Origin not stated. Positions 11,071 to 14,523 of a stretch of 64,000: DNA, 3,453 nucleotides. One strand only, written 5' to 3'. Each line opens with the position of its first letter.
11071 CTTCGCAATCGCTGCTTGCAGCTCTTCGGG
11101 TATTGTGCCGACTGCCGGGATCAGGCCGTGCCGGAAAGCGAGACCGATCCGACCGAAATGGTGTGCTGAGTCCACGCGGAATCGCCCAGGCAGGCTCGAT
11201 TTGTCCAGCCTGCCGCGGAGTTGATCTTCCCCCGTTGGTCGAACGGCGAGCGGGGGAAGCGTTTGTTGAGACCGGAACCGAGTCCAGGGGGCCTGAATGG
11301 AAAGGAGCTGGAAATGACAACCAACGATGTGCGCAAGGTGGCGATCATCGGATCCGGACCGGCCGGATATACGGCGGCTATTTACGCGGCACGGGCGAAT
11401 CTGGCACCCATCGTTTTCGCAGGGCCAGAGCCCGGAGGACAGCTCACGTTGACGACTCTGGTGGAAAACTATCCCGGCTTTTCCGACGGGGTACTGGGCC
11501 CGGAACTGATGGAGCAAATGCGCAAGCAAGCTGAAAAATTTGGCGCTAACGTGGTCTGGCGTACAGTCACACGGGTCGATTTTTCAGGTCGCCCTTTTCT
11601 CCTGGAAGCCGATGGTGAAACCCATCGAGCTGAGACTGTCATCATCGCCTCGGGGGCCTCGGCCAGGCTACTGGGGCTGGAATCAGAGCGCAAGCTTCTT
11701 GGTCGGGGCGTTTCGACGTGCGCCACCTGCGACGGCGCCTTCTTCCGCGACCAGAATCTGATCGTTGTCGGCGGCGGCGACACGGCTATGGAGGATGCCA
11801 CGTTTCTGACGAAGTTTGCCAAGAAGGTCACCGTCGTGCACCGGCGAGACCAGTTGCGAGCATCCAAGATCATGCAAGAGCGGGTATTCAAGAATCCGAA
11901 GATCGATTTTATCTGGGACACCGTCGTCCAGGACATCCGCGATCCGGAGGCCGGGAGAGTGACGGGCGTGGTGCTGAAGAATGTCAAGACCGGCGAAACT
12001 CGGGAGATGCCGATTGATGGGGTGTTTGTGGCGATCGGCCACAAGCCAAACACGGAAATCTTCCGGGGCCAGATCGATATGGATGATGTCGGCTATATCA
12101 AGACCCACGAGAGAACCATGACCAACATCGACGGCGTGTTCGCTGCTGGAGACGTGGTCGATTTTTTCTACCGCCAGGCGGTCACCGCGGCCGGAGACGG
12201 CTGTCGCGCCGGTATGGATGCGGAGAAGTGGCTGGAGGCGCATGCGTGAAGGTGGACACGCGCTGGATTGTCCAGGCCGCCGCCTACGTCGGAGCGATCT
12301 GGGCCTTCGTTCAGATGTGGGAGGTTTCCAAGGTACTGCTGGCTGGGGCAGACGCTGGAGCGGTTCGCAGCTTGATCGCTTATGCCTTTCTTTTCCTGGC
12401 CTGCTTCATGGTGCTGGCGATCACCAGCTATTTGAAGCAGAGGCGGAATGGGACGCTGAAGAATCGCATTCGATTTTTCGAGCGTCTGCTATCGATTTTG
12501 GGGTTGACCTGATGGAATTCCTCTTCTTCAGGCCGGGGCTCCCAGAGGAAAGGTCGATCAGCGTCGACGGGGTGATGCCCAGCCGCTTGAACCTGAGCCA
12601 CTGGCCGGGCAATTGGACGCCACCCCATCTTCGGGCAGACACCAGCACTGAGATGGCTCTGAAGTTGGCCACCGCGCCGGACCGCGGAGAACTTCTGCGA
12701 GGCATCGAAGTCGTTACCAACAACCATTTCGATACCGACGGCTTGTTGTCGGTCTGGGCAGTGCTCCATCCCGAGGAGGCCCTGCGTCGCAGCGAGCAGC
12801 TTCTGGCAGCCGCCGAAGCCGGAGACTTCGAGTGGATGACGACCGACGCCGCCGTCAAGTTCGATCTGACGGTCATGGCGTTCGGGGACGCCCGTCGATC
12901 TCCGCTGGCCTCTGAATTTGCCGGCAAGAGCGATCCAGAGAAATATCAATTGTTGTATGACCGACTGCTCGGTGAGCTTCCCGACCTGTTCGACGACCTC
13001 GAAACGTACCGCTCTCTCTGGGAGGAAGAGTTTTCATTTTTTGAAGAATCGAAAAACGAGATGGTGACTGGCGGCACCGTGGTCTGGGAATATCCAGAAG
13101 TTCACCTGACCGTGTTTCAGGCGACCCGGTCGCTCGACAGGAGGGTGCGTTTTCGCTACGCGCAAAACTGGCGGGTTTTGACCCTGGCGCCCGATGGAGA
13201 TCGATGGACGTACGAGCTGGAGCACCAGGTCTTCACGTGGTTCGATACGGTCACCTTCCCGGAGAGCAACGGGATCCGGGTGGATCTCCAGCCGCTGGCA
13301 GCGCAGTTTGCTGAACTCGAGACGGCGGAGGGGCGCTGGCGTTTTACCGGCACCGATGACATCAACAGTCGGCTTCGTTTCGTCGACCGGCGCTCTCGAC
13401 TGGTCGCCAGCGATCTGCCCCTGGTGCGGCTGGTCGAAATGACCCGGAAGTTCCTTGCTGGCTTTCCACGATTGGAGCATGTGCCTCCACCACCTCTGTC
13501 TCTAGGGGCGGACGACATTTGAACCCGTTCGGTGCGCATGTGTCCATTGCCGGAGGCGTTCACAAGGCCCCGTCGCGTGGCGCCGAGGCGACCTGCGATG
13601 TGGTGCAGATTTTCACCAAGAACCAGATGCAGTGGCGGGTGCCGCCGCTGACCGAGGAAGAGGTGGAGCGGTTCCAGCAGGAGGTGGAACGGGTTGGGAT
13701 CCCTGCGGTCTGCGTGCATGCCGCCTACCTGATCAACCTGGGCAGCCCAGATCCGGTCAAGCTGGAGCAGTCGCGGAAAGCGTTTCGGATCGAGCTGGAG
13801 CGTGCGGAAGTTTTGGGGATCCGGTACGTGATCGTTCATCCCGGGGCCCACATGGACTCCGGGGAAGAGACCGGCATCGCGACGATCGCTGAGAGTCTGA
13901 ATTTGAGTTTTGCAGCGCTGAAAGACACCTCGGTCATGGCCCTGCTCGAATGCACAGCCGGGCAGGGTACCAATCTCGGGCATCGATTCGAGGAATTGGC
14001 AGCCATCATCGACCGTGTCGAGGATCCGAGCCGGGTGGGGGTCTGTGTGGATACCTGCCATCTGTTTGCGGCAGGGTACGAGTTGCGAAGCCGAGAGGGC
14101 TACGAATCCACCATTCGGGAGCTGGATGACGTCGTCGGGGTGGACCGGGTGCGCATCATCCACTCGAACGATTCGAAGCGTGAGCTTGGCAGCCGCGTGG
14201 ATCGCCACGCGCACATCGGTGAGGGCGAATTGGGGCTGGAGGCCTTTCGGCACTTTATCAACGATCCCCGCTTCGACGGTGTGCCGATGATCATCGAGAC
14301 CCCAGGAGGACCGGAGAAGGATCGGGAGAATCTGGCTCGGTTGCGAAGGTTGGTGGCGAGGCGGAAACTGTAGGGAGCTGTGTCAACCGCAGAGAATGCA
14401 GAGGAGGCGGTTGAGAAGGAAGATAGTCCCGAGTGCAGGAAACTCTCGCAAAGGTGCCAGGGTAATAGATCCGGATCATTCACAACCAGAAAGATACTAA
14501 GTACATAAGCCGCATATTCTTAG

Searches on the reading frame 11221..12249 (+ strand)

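Call 54: search_protein_families(library=pfam, proteins=[window:11221-12249:+], max_evalue=0.00001)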
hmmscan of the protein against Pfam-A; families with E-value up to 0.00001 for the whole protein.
window:11221-12249:+ (342 aa): 5 families
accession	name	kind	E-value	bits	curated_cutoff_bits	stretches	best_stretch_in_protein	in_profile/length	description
PF07992.20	Pyr_redox_2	-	3.6e-54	184.6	26.1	1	39-327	2-291/291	Pyridine nucleotide-disulphide oxidoreductase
PF00070.33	Pyr_redox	-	5.1e-22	78.6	22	1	180-253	2-80/82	Pyridine nucleotide-disulphide oxidoreductase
PF13738.12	Pyr_redox_3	-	1.7e-19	70.7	30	1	93-310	80-305/305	Pyridine nucleotide-disulphide oxidoreductase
PF01266.30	DAO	-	6e-09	36.3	27.9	0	95-154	150-212/353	FAD dependent oxidoreductase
PF00890.30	FAD_binding_2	-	5.4e-08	32.9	20.4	0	40-72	2-35/414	FAD binding domain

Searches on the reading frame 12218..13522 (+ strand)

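Call 54: search_protein_families(library=pfam, proteins=[window:12218-13522:+], max_evalue=0.00001)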
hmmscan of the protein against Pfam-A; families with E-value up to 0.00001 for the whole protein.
window:12218-13522:+ (434 aa): 1 family
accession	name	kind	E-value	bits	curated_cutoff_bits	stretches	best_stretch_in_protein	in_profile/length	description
PF20392.3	DUF6687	-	2.4e-63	214.8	27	1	101-390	5-293/339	Family of unknown function (DUF6687)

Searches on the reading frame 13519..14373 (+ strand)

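Call 54: search_protein_families(library=pfam, proteins=[window:13519-14373:+], max_evalue=0.00001)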
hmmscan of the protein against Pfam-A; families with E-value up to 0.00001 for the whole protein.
window:13519-14373:+ (284 aa): 1 family
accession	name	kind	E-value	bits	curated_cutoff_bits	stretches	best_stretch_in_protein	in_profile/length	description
PF01261.30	AP_endonuc_2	-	1.7e-58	198.7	31.1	1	22-277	5-248/249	Xylose isomerase-like TIM barrel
